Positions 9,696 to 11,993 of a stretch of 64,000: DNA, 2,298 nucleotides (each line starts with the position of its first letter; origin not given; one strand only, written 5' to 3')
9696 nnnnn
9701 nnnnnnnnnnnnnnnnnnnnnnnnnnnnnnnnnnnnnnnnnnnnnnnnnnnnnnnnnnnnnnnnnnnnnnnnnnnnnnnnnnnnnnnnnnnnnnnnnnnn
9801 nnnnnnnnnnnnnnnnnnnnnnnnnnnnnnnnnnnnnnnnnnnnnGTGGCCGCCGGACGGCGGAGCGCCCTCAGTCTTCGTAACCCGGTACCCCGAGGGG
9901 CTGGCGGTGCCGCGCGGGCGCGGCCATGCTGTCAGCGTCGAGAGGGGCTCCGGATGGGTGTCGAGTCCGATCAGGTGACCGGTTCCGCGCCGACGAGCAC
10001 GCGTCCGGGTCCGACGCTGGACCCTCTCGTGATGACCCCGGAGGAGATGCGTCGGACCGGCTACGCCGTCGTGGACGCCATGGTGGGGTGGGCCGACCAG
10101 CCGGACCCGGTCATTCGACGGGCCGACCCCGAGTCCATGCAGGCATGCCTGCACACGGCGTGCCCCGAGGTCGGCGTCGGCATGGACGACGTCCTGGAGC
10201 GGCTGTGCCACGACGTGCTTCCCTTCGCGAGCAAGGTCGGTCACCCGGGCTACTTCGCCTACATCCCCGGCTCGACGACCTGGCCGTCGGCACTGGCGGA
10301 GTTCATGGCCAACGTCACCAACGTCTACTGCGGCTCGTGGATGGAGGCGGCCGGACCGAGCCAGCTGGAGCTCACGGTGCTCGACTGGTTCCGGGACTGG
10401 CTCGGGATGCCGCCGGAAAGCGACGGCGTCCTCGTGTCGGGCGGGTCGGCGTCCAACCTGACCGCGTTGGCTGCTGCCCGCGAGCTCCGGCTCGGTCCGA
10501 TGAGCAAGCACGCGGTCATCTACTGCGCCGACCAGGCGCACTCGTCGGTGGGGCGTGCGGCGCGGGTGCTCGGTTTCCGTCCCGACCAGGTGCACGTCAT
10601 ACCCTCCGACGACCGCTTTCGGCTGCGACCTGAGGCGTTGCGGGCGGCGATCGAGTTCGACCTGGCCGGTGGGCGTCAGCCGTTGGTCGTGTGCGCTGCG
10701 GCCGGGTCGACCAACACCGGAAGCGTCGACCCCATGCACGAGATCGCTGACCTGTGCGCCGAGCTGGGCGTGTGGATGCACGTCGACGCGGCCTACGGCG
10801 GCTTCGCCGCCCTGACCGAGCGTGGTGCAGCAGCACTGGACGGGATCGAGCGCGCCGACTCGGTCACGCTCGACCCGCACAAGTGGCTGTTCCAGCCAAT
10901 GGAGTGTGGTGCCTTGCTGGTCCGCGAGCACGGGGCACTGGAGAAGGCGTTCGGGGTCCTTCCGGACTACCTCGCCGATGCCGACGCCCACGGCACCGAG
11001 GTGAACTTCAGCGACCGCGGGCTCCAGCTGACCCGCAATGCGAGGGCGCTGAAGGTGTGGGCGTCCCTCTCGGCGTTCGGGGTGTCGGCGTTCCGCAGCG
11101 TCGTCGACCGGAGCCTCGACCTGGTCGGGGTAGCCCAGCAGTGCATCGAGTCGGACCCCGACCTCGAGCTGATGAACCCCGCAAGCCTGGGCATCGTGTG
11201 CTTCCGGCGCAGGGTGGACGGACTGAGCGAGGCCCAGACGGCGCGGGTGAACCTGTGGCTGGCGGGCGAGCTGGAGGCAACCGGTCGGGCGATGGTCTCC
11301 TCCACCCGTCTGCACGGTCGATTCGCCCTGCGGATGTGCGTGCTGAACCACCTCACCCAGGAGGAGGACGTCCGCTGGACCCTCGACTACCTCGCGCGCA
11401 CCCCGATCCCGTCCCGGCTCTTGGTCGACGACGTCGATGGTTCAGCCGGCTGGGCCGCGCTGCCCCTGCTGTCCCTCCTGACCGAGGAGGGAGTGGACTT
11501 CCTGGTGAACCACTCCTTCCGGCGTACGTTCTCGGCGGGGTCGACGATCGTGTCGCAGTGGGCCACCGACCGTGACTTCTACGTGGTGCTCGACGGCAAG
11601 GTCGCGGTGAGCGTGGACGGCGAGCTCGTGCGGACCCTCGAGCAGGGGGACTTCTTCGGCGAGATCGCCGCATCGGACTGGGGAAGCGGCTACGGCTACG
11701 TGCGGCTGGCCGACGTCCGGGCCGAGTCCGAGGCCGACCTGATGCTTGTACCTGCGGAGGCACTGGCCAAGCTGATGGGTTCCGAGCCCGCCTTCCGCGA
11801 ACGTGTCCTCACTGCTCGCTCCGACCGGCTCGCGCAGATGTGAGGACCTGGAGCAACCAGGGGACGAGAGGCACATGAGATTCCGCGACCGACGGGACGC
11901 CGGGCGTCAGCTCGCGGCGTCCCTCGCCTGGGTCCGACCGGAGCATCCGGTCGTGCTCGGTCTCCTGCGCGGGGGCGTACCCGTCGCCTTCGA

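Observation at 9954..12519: PLP-dependent decarboxylase fused to a cyclic-nucleotide-binding domain, followed by a phosphoribosyltransferase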

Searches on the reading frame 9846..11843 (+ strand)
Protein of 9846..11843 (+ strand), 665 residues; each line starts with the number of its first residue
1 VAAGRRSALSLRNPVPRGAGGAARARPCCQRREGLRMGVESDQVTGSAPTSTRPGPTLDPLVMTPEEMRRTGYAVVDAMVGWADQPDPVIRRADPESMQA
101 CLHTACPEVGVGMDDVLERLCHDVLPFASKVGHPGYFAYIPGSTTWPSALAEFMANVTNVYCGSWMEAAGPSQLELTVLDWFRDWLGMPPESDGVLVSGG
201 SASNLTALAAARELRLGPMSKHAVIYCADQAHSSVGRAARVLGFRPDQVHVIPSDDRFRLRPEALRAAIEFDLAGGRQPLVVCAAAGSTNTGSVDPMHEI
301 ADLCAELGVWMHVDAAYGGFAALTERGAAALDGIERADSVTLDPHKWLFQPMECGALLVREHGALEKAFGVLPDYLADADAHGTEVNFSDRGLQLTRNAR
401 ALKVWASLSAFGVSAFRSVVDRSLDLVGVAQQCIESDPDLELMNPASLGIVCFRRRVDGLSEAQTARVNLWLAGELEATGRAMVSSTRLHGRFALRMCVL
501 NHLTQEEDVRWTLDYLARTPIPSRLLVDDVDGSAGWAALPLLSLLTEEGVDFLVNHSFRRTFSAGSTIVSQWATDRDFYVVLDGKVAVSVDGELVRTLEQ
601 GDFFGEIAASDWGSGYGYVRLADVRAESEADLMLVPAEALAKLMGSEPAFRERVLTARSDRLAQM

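Call 3: search_protein_families(library=pfam, proteins=[window:9954-11843:+], max_evalue=0.01)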
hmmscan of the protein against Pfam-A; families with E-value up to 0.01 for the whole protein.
window:9954-11843:+ (629 aa): 7 families
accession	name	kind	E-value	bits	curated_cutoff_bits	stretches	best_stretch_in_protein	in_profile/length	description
PF00282.25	Pyridoxal_deC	-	5.2e-75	252.9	27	1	59-418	1-373/375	Pyridoxal-dependent decarboxylase conserved domain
PF00027.35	cNMP_binding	-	4.8e-12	46.1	27.5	1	524-609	2-87/89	Cyclic nucleotide-binding domain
PF00155.27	Aminotran_1_2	-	4.1e-08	33.3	19.7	1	152-289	61-196/361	Aminotransferase class I and II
PF00266.25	Aminotran_5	-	4.1e-07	29.7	21.5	1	146-280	52-177/371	Aminotransferase class-V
PF05889.19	SepSecS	-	1.5e-05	24.4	21.1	1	183-282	100-195/389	O-phosphoseryl-tRNA(Sec) selenium transferase, SepSecS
PF01212.27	Beta_elim_lyase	-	5.7e-05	23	27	1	184-333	69-220/288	Beta-eliminating lyase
PF07883.17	Cupin_2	-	0.0045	17.1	27.2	1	533-568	12-46/70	Cupin domain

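Call 4: search_protein_families(library=ncbifam, proteins=[window:9954-11843:+], max_evalue=0.01)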
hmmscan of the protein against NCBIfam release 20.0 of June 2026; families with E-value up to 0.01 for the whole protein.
window:9954-11843:+ (629 aa): 18 families
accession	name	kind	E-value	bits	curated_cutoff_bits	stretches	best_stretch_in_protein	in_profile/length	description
NF052646.1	DABADecarRhbB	equivalog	1.1e-79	268.3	900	1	69-480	69-478/491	L-2,4-diaminobutyrate decarboxylase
TIGR03799.1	NOD_PanD_pyr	equivalog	7.6e-42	143.4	606.1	1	187-420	210-438/522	pyridoxal-dependent aspartate 1-decarboxylase PanP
TIGR03812.1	tyr_de_CO2_Arch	equivalog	8.4e-30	103.8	299.4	1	133-471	55-364/375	tyrosine decarboxylase MfnA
NF002748.0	PRK02769.1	equivalog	4.2e-20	71.8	305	1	114-415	39-327/382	histidine decarboxylase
TIGR03811.1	tyr_de_CO2_Ent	equivalog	1.6e-16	59.9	905.3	1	195-285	231-326/608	tyrosine decarboxylase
TIGR01788.1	Glu-decarb-GAD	equivalog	2e-08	33.4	380.4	1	243-424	187-369/431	glutamate decarboxylase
TIGR03402.1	FeS_nifS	equivalog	7.9e-08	31.5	530.75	1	159-325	63-212/379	cysteine desulfurase NifS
TIGR03235.1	DNA_S_dndA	equivalog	7.6e-07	28.7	480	1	159-327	63-216/353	cysteine desulfurase DndA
TIGR04343.1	egtE_PLP_lyase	equivalog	4.6e-06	25.7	400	1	210-326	116-218/370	ergothioneine biosynthesis PLP-dependent enzyme EgtE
NF008732.0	PRK11753.1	equivalog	6.8e-06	25.7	266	1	511-627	13-130/214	cAMP-activated global transcriptional regulator CRP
NF002806.0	PRK02948.1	subfamily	0.0001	21.4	304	1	157-326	61-215/381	IscS subfamily cysteine desulfurase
TIGR03531.1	selenium_SpcS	equivalog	0.00025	19.8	224.85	1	182-282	148-245/444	O-phosphoseryl-tRNA(Sec) selenium transferase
NF041163.2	encap_f2b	equivalog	0.00041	19.6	400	1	502-624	75-199/450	family 2B encapsulin nanocompartment shell protein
TIGR01977.1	am_tr_V_EF2568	hypoth_equivalog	0.0011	18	377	1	181-330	81-219/376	cysteine desulfurase family protein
NF006901.0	PRK09392.1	equivalog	0.0019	17.6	211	1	502-619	11-127/236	transcriptional activator FtrB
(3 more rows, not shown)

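Call 5: find_homologous_proteins(query=window:9954-11843:+, max_evalue=0.00001)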
Query window:9954-11843:+ (629 aa): 6974 proteins with E <= 0.00001 among 8000 candidates; the best 120 are listed.
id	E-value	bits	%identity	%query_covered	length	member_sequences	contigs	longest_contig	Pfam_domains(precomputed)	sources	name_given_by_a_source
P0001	0.0e+0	1124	79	100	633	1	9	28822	PF00282.26,PF00155.28,PF00266.26,PF00027.36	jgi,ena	-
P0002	0.0e+0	1072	78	98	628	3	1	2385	PF00282.26,PF00155.28,PF05889.20,PF00266.26,PF00027.36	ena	-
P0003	0.0e+0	1067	78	96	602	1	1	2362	PF00282.26,PF00155.28,PF00266.26,PF00027.36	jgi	jgi:glutamate/tyrosine decarboxylase-like PLP-dependent enzyme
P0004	0.0e+0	1035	74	97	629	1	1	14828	PF00282.26,PF00155.28,PF00266.26,PF00027.36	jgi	jgi:aromatic-L-amino-acid/L-tryptophan decarboxylase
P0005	0.0e+0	1034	75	96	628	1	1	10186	PF00282.26,PF00155.28,PF00266.26,PF00027.36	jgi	jgi:aromatic-L-amino-acid decarboxylase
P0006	0.0e+0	1034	75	97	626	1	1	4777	PF00282.26,PF00155.28,PF00266.26,PF00027.36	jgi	jgi:aromatic-L-amino-acid/L-tryptophan decarboxylase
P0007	0.0e+0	1027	74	97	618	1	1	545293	PF00282.26,PF00027.36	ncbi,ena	-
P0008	0.0e+0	1022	73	100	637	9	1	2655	PF00282.26,PF00155.28,PF00266.26,PF00027.36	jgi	jgi:aromatic-L-amino-acid/L-tryptophan decarboxylase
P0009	0.0e+0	1020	75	96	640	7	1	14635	PF00282.26,PF00155.28,PF00266.26,PF00027.36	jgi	jgi:aromatic-L-amino-acid decarboxylase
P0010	0.0e+0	1019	73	99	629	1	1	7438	PF00282.26,PF00155.28,PF00266.26,PF00027.36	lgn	-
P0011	0.0e+0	1017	73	96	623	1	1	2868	PF00282.26,PF00155.28,PF00266.26,PF00027.36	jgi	jgi:aromatic-L-amino-acid/L-tryptophan decarboxylase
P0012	6.3e-295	998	73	95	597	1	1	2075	PF00282.26,PF00155.28,PF00266.26,PF00027.36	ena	-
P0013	4.6e-292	988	73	96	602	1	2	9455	PF00282.26,PF00155.28,PF00266.26,PF01212.28,PF00027.36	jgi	jgi:glutamate/tyrosine decarboxylase-like PLP-dependent enzyme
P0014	7.0e-278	941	70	96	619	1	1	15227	PF00282.26,PF00155.28,PF05889.20,PF00266.26,PF00027.36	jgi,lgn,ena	-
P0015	1.5e-267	907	67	97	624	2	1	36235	PF00282.26,PF00155.28,PF00266.26,PF00027.36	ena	-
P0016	3.5e-266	903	68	96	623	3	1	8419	PF00282.26,PF00155.28,PF00266.26,PF00027.36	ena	-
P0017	8.5e-265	898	68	97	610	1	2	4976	PF00282.26,PF00155.28,PF00266.26,PF00027.36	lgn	-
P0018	1.7e-263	894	66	97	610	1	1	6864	PF00282.26,PF00155.28,PF00027.36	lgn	-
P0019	1.1e-261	888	66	96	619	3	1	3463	PF00282.26,PF00155.28,PF00266.26,PF00027.36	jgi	jgi:aromatic-L-amino-acid decarboxylase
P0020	4.4e-261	886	66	96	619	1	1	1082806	PF00282.26,PF00155.28,PF00266.26,PF00027.36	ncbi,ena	-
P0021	8.6e-259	878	66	96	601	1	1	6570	PF00282.26,PF00155.28,PF00266.26,PF00027.36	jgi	jgi:glutamate/tyrosine decarboxylase-like PLP-dependent enzyme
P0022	7.6e-258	875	72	87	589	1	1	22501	PF00282.26,PF00155.28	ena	-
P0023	2.1e-255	867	65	96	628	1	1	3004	PF00282.26,PF00155.28,PF00266.26,PF00027.36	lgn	-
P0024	6.9e-250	849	62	98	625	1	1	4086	PF00282.26,PF00155.28,PF00266.26,PF00027.36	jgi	jgi:aromatic-L-amino-acid decarboxylase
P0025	1.4e-248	844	87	70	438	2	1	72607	PF00282.26,PF00155.28,PF05889.20,PF00266.26,PF01212.28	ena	-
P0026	2.6e-246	837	64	96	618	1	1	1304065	PF00282.26,PF00155.28,PF05889.20,PF00266.26,PF00027.36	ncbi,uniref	ncbi:aminotransferase class I/II-fold pyridoxal phosphate-dependent enzyme [Spongisporangium articul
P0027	7.0e-236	803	62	94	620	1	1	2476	PF00282.26,PF00155.28,PF00266.26,PF00027.36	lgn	-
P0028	1.1e-234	799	61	96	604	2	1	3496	PF00282.26,PF00155.28,PF05889.20,PF00266.26,PF01212.28,PF00027.36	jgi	-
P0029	1.6e-208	712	55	96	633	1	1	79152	PF00282.26,PF00155.28,PF00266.26,PF00027.36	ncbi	-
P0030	4.5e-208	711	55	96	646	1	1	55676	PF00282.26,PF00155.28,PF00266.26,PF01212.28,PF00027.36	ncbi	-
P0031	1.5e-206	706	56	96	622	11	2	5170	PF00282.26,PF00155.28,PF00266.26,PF00027.36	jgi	-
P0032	2.0e-206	705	52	96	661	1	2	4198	PF00282.26,PF00155.28,PF00266.26,PF01212.28,PF00027.36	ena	-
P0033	1.2e-205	703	55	96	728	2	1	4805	PF00282.26,PF00155.28,PF00266.26,PF01212.28,PF00027.36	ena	-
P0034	1.6e-203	696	55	96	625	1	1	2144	PF00282.26,PF00155.28,PF00266.26,PF01212.28,PF00027.36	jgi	jgi:aromatic-L-amino-acid decarboxylase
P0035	5.2e-203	694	55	96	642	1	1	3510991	PF00282.26,PF00155.28,PF00266.26,PF00027.36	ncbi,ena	-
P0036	2.1e-201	689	54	96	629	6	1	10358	PF00282.26,PF00155.28,PF00266.26,PF00027.36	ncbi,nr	ncbi:MAG TPA: aminotransferase class I/II-fold pyridoxal phosphate-dependent enzyme [Nocardioidaceae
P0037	8.8e-201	687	53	96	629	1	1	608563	PF00282.26,PF00155.28,PF00266.26,PF00027.36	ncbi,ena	-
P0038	3.8e-200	685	53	97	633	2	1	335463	PF00282.26,PF00155.28,PF00266.26,PF00027.36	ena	-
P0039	5.7e-200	684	54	96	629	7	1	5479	PF00282.26,PF00155.28,PF00266.26,PF00027.36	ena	-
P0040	7.7e-200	684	52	97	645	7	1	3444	PF00282.26,PF00155.28,PF00266.26,PF00027.36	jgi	jgi:aromatic-L-amino-acid/L-tryptophan decarboxylase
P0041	1.3e-199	683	54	96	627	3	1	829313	PF00282.26,PF00155.28,PF00266.26,PF00027.36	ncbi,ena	-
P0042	8.9e-199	680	53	96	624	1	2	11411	PF00282.26,PF00155.28,PF00266.26,PF00027.36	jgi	jgi:aromatic-L-amino-acid decarboxylase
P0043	1.3e-198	679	52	97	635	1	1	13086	PF00282.26,PF00155.28,PF00266.26,PF00027.36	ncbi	ncbi:MAG: aminotransferase class V-fold PLP-dependent enzyme [Actinomycetota bacterium]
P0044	3.7e-198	678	53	96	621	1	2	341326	PF00282.26,PF00155.28,PF00266.26,PF00027.36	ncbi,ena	-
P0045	8.1e-198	677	52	97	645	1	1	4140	PF00282.26,PF00155.28,PF00266.26,PF01212.28,PF00027.36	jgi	jgi:glutamate/tyrosine decarboxylase-like PLP-dependent enzyme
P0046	8.5e-198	677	52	96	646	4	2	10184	PF00282.26,PF00155.28,PF00266.26,PF00027.36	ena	-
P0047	1.1e-197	676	53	97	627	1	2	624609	PF00282.26,PF00155.28,PF00266.26,PF00027.36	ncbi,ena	-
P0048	1.5e-197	676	52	97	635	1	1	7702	PF00282.26,PF00155.28,PF00266.26,PF00027.36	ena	-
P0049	1.7e-197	676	54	96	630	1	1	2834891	PF00282.26,PF00155.28,PF00266.26,PF00027.36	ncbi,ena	-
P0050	3.5e-197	675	54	97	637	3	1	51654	PF00282.26,PF00155.28,PF00266.26,PF00027.36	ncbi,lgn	-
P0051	4.8e-197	674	53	96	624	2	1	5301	PF00282.26,PF00155.28,PF00266.26,PF00027.36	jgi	jgi:glutamate/tyrosine decarboxylase-like PLP-dependent enzyme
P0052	9.5e-197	673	52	96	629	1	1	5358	PF00282.26,PF00155.28,PF00266.26,PF00027.36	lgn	-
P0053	1.2e-196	673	52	98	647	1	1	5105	PF00282.26,PF00155.28,PF00266.26,PF00027.36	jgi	jgi:aromatic-L-amino-acid/L-tryptophan decarboxylase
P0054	2.0e-196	672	52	96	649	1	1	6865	PF00282.26,PF00155.28,PF00266.26,PF00027.36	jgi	jgi:aromatic-L-amino-acid/L-tryptophan decarboxylase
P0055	2.5e-196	672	53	96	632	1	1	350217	PF00282.26,PF00155.28,PF00266.26,PF00027.36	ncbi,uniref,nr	ncbi:aminotransferase class V-fold PLP-dependent enzyme [Mycobacterium sp. 236(2023)]|uniref:aminotr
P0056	1.7e-195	669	52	96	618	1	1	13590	PF00282.26,PF00155.28,PF00266.26,PF00027.36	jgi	-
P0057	3.9e-195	668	53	97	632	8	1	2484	PF00282.26,PF00155.28,PF00027.36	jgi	jgi:aromatic-L-amino-acid/L-tryptophan decarboxylase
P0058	8.5e-195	667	52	96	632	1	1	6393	PF00282.26,PF00155.28,PF00266.26,PF00027.36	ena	-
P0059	1.6e-194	666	51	97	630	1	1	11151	PF00282.26,PF00027.36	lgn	-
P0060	2.5e-194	665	52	97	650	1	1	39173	PF00282.26,PF00266.26,PF00027.36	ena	-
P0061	3.5e-194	665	51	97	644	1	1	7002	PF00282.26,PF00155.28,PF00266.26,PF01212.28,PF00027.36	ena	-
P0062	8.7e-194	664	51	96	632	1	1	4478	PF00282.26,PF00155.28,PF00266.26,PF00027.36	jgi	-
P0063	1.1e-193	663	51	96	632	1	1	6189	PF00282.26,PF00155.28,PF00266.26,PF00027.36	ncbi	-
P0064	1.2e-193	663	51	96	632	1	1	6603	PF00282.26,PF00155.28,PF00266.26,PF00027.36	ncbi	-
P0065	1.4e-193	663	51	96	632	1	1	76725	PF00282.26,PF00155.28,PF00266.26,PF00027.36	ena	-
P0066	1.4e-193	663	51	96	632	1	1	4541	PF00282.26,PF00155.28,PF00266.26,PF00027.36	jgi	-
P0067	1.6e-193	663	53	96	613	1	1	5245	PF00282.26,PF00155.28,PF00027.36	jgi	jgi:aromatic-L-amino-acid/L-tryptophan decarboxylase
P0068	1.6e-193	663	51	96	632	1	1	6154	PF00282.26,PF00155.28,PF00266.26,PF00027.36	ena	-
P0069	1.7e-193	663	52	98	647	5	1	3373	PF00282.26,PF00155.28,PF00266.26,PF00027.36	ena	-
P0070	1.8e-193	662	52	96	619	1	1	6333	PF00282.26,PF00155.28,PF00027.36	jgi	jgi:aromatic-L-amino-acid/L-tryptophan decarboxylase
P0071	2.0e-193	662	51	96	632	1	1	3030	PF00282.26,PF00155.28,PF00266.26,PF00027.36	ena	-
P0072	2.9e-193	662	51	96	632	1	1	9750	PF00282.26,PF00155.28,PF00266.26,PF00027.36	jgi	jgi:aromatic-L-amino-acid decarboxylase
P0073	3.4e-193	662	51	96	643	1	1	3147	PF00282.26,PF00155.28,PF00266.26,PF00027.36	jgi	jgi:aromatic-L-amino-acid/L-tryptophan decarboxylase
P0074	3.8e-193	661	53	95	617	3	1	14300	PF00282.26,PF00155.28,PF00266.26,PF00027.36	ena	-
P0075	3.8e-193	661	50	97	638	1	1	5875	PF00282.26,PF00155.28,PF00266.26,PF00027.36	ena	-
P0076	3.9e-193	661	50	97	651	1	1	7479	PF00282.26,PF00155.28,PF00266.26,PF00027.36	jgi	jgi:aromatic-L-amino-acid decarboxylase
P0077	4.1e-193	661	51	96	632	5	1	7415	PF00282.26,PF00155.28,PF00266.26,PF00027.36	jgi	jgi:aromatic-L-amino-acid decarboxylase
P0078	4.2e-193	661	52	96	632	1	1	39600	PF00282.26,PF00155.28,PF00266.26,PF00027.36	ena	-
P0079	4.5e-193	661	50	96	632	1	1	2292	PF00282.26,PF00155.28,PF00266.26,PF00027.36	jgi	jgi:aromatic-L-amino-acid/L-tryptophan decarboxylase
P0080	5.1e-193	661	52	95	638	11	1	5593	PF00282.26,PF00155.28,PF00266.26,PF00027.36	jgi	jgi:glutamate/tyrosine decarboxylase-like PLP-dependent enzyme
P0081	5.1e-193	661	51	96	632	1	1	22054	PF00282.26,PF00155.28,PF00266.26,PF00027.36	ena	-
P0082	6.9e-193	661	53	97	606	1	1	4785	PF00282.26,PF00266.26,PF00027.36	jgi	jgi:aromatic-L-amino-acid decarboxylase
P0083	6.9e-193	661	50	97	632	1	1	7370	PF00282.26,PF00155.28,PF00266.26,PF00027.36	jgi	jgi:aromatic-L-amino-acid decarboxylase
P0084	8.5e-193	660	51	98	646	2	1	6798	PF00282.26,PF00155.28,PF00266.26,PF00027.36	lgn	-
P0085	9.7e-193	660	52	96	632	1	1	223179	PF00282.26,PF00266.26,PF00027.36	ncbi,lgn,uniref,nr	ncbi:aminotransferase class V-fold PLP-dependent enzyme [Mycolicibacterium sp. 018/SC-01/001]|uniref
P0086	9.7e-193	660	52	94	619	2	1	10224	PF00282.26,PF00155.28,PF00266.26,PF00027.36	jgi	jgi:glutamate/tyrosine decarboxylase-like PLP-dependent enzyme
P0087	9.8e-193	660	51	96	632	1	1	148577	PF00282.26,PF00155.28,PF00266.26,PF00027.36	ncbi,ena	-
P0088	1.0e-192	660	52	98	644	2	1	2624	PF00282.26,PF00155.28,PF00266.26,PF00027.36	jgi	jgi:glutamate/tyrosine decarboxylase-like PLP-dependent enzyme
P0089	1.1e-192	660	52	96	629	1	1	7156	PF00282.26,PF00155.28,PF00266.26,PF00027.36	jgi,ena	-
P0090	1.4e-192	659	52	96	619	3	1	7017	PF00282.26,PF00155.28,PF00027.36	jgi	-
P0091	1.5e-192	659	52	95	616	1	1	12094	PF00282.26,PF00155.28,PF00266.26,PF00027.36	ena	-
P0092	1.7e-192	659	53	96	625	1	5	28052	PF00282.26,PF00155.28,PF00266.26,PF00027.36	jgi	jgi:aromatic-L-amino-acid/L-tryptophan decarboxylase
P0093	1.8e-192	659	51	96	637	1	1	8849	PF00282.26,PF00155.28,PF00266.26,PF00027.36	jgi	jgi:aromatic-L-amino-acid decarboxylase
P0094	2.0e-192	659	52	96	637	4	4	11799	PF00282.26,PF00155.28,PF00266.26,PF01212.28,PF00027.36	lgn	-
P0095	2.3e-192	659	51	96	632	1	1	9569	PF00282.26,PF00155.28,PF00266.26,PF00027.36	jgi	jgi:aromatic-L-amino-acid decarboxylase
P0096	2.6e-192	659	53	97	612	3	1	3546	PF00282.26,PF00155.28,PF00266.26,PF00027.36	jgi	jgi:aromatic-L-amino-acid decarboxylase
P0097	2.7e-192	659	51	96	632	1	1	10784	PF00282.26,PF00155.28,PF00266.26,PF00027.36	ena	-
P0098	3.6e-192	658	51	96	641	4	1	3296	PF00282.26,PF00155.28,PF00266.26,PF00027.36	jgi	jgi:aromatic-L-amino-acid/L-tryptophan decarboxylase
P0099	3.7e-192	658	51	96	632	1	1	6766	PF00282.26,PF00155.28,PF00266.26,PF00027.36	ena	-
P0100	4.4e-192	658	51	96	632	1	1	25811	PF00282.26,PF00155.28,PF00266.26,PF00027.36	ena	-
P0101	4.8e-192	658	51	96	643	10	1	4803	PF00282.26,PF00155.28,PF00266.26,PF01212.28,PF00027.36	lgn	-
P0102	4.9e-192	658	53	96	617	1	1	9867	PF00282.26,PF00155.28,PF00027.36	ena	-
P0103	5.0e-192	658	51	96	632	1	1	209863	PF00282.26,PF00155.28,PF00266.26,PF00027.36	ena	-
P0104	5.1e-192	658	52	96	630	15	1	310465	PF00282.26,PF00155.28,PF00266.26,PF00027.36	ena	-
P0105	5.1e-192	658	52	96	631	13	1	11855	PF00282.26,PF00155.28,PF00266.26,PF00027.36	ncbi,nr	ncbi:MAG: Pyridoxal-dependent decarboxylase [Pseudonocardiales bacterium]|nr:Pyridoxal-dependent dec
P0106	6.2e-192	657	52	96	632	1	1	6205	PF00282.26,PF00155.28,PF00266.26,PF00027.36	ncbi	ncbi:MAG: aminotransferase class V-fold PLP-dependent enzyme [Rubrobacter sp.]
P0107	6.8e-192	657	52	95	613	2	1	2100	PF00282.26,PF00155.28,PF00027.36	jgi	jgi:glutamate/tyrosine decarboxylase-like PLP-dependent enzyme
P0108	7.3e-192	657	51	96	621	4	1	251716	PF00282.26,PF00155.28,PF00266.26,PF00027.36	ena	-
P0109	7.5e-192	657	51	96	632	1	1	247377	PF00282.26,PF00155.28,PF00266.26,PF00027.36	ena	-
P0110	7.9e-192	657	52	96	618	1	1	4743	PF00282.26,PF00155.28,PF00027.36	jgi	jgi:aromatic-L-amino-acid/L-tryptophan decarboxylase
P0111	7.9e-192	657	50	96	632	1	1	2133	PF00282.26,PF00155.28,PF00266.26,PF00027.36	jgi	jgi:aromatic-L-amino-acid/L-tryptophan decarboxylase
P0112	8.2e-192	657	50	96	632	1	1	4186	PF00282.26,PF00155.28,PF00266.26,PF00027.36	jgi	jgi:aromatic-L-amino-acid/L-tryptophan decarboxylase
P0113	1.0e-191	657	50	96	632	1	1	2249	PF00282.26,PF00155.28,PF00266.26,PF00027.36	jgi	jgi:aromatic-L-amino-acid/L-tryptophan decarboxylase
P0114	1.1e-191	657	52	97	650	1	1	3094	PF00282.26,PF00266.26,PF00027.36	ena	-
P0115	1.3e-191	656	52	97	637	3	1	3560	PF00282.26,PF00027.36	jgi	jgi:aromatic-L-amino-acid/L-tryptophan decarboxylase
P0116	1.6e-191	656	51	96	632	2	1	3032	PF00282.26,PF00155.28,PF00266.26,PF00027.36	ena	-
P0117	1.7e-191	656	51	96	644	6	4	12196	PF00282.26,PF00266.26,PF00027.36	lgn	-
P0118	2.1e-191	656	54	96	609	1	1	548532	PF00282.26,PF00027.36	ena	-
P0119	2.4e-191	655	50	96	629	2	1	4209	PF00282.26,PF00266.26,PF00027.36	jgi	jgi:aromatic-L-amino-acid decarboxylase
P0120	2.5e-191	655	52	96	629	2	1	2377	PF00282.26,PF00155.28,PF00266.26,PF00027.36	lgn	-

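Call 8: search_solved_structures(query=window:9954-11843:+, max_evalue=0.00001)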
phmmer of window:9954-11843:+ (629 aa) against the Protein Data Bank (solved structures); distinct sequences matched with E-value up to 0.00001: 60.
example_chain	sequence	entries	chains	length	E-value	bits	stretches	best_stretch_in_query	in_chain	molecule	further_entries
4obu_E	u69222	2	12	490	2.2e-78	267.4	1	52-480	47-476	Pyridoxal-dependent decarboxylase domain protein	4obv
7xin_A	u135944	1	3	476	6e-75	256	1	27-474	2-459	DOPA decarboxylase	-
6eew_A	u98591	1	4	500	6.1e-69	236.2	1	24-481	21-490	Aromatic-L-amino-acid decarboxylase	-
6eei_A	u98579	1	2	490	1.9e-66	228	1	23-474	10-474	Tyrosine decarboxylase 1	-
6eem_A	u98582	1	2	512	2.2e-62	214.5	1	11-474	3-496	Tyrosine/dopa decarboxylase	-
6khn_A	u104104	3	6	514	1.3e-60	208.7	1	19-483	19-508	Tryptophan decarboxylase 1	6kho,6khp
6liu_A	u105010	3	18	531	2.8e-59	204.2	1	27-418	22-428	Tyrosine/DOPA decarboxylase 2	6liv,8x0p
5o5c_A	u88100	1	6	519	4.6e-58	200.3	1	81-474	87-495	Putative decarboxylase involved in desferrioxamine biosynthesis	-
8x0o_A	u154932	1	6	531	5e-58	200.1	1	27-418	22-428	Tyrosine/DOPA decarboxylase 2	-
4e1o_A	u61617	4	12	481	1.4e-57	198.6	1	27-477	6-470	Histidine decarboxylase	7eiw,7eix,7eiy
6eeq_A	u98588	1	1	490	1.8e-56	195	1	10-473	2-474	4-hydroxyphenylacetaldehyde synthase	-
9dui_A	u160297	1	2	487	2.7e-56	194.4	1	28-479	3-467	Aromatic-L-amino-acid decarboxylase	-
1js3_A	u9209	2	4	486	3.5e-56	194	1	29-480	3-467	DOPA decarboxylase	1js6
4rit_B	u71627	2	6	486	7.6e-55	189.6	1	28-470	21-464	Pyridoxal-dependent decarboxylase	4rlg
4riz_A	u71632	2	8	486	7.5e-54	186.3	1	28-470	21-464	Pyridoxal-dependent decarboxylase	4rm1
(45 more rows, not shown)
